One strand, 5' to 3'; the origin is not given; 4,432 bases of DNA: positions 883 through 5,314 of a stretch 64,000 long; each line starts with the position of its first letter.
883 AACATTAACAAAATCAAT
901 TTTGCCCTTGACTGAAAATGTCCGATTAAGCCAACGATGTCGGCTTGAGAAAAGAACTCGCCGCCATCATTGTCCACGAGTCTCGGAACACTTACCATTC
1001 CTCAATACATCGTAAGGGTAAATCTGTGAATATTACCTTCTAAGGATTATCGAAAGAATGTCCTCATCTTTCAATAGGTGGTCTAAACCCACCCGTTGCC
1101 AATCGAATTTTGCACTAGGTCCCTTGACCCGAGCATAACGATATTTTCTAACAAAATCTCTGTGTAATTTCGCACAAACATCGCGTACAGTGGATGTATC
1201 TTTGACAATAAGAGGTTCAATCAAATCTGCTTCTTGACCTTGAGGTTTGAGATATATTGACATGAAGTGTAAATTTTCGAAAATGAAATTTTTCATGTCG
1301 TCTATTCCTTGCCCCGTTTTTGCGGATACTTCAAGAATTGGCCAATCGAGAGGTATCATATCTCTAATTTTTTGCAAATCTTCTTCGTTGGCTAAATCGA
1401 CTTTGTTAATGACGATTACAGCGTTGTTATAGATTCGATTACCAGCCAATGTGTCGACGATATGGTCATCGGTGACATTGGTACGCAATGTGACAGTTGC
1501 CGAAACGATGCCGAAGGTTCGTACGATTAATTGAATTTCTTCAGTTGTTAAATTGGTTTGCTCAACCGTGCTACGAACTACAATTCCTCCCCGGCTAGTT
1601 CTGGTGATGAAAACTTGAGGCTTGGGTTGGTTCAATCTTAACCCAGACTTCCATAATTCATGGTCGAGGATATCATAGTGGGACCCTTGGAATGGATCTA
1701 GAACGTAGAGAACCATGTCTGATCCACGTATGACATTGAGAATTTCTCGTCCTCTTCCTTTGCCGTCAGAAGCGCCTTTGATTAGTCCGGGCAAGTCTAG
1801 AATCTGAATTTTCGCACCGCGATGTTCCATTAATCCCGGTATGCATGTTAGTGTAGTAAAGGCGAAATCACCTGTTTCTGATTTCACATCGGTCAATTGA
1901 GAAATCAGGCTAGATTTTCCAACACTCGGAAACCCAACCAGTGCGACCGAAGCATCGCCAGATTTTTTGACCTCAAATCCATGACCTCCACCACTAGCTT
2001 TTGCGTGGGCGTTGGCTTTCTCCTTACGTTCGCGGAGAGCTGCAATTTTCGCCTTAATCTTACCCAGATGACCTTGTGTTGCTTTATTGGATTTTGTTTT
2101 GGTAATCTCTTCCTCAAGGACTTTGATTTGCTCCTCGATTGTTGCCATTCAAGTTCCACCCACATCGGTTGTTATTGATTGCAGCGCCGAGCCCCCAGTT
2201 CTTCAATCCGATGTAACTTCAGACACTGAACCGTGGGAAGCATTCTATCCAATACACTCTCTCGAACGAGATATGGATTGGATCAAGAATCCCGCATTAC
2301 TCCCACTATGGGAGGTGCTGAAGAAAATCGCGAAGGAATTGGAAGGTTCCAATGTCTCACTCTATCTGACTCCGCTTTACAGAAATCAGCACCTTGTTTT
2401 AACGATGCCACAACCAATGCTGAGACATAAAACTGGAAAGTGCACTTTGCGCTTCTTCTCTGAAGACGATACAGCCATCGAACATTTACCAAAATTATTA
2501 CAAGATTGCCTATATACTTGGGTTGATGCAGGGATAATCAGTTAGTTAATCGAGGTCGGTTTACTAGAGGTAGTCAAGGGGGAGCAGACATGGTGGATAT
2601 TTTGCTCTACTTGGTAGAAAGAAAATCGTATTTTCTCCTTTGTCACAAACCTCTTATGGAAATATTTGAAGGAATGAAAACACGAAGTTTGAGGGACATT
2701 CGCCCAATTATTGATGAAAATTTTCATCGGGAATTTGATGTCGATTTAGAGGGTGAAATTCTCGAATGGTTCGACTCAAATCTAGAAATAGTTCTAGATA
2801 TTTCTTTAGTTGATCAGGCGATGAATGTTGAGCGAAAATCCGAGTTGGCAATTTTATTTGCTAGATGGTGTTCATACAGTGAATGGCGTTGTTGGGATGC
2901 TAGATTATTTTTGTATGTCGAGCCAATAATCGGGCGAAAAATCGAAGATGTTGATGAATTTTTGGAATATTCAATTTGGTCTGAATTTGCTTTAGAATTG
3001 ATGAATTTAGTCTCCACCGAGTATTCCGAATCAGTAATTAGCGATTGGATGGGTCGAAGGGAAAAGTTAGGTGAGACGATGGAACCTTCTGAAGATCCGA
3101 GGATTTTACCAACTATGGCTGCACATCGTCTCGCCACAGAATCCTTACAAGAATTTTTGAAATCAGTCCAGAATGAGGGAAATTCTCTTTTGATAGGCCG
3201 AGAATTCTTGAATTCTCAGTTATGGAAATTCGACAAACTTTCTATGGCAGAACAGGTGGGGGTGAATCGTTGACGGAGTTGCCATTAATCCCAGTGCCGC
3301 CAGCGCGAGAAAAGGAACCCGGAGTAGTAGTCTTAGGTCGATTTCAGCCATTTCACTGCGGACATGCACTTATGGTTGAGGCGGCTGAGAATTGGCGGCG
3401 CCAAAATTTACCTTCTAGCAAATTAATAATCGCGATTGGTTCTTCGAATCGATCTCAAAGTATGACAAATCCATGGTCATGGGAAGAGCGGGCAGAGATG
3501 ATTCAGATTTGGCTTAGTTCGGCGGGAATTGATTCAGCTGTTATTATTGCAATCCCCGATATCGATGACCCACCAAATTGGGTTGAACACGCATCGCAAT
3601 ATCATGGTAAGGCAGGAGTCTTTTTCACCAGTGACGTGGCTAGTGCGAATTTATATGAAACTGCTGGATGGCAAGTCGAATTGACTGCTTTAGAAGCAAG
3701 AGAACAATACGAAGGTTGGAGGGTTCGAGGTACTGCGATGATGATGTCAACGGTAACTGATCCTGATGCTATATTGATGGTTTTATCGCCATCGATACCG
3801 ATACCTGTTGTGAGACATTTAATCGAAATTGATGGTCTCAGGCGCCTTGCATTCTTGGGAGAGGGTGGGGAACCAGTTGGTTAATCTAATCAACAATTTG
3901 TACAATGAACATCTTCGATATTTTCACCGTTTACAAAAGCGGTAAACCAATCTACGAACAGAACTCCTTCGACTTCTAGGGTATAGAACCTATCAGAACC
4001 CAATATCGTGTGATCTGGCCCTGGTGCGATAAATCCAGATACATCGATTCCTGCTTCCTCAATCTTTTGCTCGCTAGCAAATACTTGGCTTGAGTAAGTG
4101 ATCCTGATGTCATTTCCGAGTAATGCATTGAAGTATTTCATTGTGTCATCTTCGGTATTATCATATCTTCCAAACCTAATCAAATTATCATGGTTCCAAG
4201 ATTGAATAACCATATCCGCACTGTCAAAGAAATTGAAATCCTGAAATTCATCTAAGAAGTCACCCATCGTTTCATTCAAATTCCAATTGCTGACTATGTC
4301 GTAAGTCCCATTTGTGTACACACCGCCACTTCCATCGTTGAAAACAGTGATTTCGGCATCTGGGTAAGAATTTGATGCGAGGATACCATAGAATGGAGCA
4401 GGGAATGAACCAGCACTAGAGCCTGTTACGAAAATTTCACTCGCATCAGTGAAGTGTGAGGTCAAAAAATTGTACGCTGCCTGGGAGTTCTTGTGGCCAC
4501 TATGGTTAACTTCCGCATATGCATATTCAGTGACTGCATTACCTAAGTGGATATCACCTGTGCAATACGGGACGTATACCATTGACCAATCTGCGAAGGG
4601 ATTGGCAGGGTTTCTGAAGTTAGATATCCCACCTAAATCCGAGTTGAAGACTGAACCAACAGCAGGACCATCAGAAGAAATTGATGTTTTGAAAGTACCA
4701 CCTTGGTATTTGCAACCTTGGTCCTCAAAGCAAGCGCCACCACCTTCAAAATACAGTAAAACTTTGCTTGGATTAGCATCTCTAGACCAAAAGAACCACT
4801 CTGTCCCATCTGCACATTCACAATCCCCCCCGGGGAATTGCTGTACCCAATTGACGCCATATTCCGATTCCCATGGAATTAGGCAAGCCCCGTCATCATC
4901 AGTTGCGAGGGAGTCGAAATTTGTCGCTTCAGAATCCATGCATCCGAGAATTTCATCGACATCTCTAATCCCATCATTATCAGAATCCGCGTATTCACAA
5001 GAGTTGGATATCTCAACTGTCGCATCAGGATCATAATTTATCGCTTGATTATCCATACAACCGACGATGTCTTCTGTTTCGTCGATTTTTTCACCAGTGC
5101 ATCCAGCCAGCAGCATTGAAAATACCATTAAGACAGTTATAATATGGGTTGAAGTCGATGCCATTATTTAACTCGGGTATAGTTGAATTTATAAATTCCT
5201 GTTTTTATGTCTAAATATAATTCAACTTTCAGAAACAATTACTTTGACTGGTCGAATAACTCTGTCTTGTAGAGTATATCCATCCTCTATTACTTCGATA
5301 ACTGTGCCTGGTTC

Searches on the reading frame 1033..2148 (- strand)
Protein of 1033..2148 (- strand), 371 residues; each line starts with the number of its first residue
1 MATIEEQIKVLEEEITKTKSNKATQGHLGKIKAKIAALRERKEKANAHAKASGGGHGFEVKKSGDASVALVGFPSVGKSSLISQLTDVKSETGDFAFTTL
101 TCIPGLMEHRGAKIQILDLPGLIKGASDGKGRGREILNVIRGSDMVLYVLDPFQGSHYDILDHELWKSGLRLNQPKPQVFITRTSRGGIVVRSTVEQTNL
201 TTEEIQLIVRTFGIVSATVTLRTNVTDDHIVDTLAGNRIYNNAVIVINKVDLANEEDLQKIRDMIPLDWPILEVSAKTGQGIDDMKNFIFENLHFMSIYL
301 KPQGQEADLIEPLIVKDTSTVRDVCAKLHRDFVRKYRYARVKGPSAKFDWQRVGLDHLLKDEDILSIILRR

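Call 37: find_encoding_contigs(protein=window:1033-2148:-, flank=10000, max_places=2)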
Protein window:1033-2148:- (371 aa): 22 contigs read that carry it; 2 places shown.
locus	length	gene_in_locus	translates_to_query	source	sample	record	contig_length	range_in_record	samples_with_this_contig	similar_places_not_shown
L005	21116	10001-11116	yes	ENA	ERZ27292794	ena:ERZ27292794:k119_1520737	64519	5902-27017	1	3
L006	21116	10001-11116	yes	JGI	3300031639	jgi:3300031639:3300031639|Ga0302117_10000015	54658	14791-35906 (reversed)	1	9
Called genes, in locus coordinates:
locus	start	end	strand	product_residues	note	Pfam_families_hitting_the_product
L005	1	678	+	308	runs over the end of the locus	PF02629:CoA_binding, PF13607:Succ_CoA_lig, PF00549:Ligase_CoA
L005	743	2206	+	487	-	PF00070:Pyr_redox (faint), PF00890:FAD_binding_2 (weak), PF01134:GIDA (weak), PF01266:DAO, PF01593:Amino_oxidase, PF07992:Pyr_redox_2 (weak), PF12831:FAD_oxidored, PF13450:NAD_binding_8, +1 more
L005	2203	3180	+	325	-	PF00494:SQS_PSY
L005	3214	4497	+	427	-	PF00494:SQS_PSY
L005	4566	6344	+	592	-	PF04068:Fer4_RLI, PF00037:Fer4 (weak), PF12837:Fer4_6 (weak), PF02463:SMC_N (weak), PF13191:AAA_16 (faint), PF00005:ABC_tran, PF13304:AAA_21 (faint), PF00005:ABC_tran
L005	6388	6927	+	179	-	PF01025:GrpE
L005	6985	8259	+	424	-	PF03283:PAE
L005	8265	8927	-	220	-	PF01467:CTP_transf_like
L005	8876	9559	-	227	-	-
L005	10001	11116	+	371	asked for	PF03193:RsgA_GTPase (faint), PF01926:MMR_HSR1, PF02421:FeoB_N, PF16897:MMR_HSR1_Xtn, PF02824:TGS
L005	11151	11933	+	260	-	PF00902:TatC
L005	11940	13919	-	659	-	PF11700:ATG22, PF07690:MFS_1, PF13347:MFS_2 (weak), PF11700:ATG22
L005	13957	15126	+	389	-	PF03009:GDPD (weak)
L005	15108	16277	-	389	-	PF00285:Citrate_synt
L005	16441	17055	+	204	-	-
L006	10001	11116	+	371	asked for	PF03193:RsgA_GTPase (faint), PF01926:MMR_HSR1, PF02421:FeoB_N, PF16897:MMR_HSR1_Xtn, PF02824:TGS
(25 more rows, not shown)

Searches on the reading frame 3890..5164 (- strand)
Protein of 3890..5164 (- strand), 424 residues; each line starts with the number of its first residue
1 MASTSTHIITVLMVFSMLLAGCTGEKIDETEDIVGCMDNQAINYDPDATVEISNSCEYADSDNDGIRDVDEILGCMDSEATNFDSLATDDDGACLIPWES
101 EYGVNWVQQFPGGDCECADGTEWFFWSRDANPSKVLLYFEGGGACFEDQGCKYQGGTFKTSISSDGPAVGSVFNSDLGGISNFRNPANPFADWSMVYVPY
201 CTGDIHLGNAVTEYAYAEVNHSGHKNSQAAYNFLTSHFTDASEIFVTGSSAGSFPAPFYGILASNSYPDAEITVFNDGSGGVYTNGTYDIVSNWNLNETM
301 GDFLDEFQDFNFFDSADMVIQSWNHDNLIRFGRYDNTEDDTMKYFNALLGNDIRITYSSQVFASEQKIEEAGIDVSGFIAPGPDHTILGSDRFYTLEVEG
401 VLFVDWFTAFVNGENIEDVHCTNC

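Call 16: search_protein_families(library=pfam, proteins=[window:3890-5164:-], max_evalue=0.00001)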
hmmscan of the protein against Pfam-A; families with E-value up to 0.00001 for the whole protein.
window:3890-5164:- (424 aa): 1 family
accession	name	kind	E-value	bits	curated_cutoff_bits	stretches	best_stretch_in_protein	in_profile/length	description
PF03283.19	PAE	-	6.8e-15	55.5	26.6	1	108-259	15-165/355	Pectinacetylesterase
